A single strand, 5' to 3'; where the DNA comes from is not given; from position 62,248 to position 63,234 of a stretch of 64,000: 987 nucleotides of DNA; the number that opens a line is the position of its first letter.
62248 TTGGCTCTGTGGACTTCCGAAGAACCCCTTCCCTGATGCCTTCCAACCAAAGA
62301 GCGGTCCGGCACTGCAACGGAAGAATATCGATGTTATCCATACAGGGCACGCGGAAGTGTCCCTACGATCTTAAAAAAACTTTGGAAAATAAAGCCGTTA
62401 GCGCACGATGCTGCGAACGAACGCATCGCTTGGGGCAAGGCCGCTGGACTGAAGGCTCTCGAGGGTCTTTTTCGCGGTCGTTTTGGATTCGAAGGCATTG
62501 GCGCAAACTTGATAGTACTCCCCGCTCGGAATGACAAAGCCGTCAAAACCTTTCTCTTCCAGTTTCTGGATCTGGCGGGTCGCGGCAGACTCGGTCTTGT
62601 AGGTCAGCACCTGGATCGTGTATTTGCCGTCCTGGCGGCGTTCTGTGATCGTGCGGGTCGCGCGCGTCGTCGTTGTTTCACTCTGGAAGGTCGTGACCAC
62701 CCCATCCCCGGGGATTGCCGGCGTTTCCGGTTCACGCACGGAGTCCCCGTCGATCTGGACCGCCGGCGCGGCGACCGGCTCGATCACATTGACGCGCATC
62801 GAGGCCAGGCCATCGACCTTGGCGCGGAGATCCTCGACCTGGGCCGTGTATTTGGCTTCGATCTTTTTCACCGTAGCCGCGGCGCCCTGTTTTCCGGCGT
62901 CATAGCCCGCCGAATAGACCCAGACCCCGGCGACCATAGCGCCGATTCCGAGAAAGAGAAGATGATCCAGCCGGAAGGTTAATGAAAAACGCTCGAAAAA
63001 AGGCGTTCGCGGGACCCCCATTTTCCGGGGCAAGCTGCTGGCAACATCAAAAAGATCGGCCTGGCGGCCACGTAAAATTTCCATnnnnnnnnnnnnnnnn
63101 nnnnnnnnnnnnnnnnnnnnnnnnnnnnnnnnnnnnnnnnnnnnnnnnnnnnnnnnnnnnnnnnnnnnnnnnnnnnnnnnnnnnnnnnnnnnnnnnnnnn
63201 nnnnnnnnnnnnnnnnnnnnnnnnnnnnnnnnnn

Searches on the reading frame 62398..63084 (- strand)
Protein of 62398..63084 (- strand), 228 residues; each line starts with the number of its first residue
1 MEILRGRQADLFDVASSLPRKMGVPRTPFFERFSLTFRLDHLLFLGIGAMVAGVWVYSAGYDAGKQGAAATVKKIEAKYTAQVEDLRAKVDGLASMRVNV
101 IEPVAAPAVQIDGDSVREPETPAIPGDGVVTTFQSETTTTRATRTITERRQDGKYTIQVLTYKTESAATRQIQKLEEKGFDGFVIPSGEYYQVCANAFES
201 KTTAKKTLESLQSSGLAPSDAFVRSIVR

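Call 89: search_protein_families(library=pfam, proteins=[window:62398-63084:-], max_evalue=0.01)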
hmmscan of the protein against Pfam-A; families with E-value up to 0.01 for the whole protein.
window:62398-63084:- (228 aa): 1 family
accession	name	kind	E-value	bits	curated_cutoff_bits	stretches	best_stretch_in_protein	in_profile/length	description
PF05036.18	SPOR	-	1.1e-10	42.2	21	1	152-218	2-72/76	SPOR domain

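Call 91: find_encoding_contigs(protein=window:62398-63084:-, flank=10000, max_places=3)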
Protein window:62398-63084:- (228 aa): no gene with exactly this product is on record in the collection.
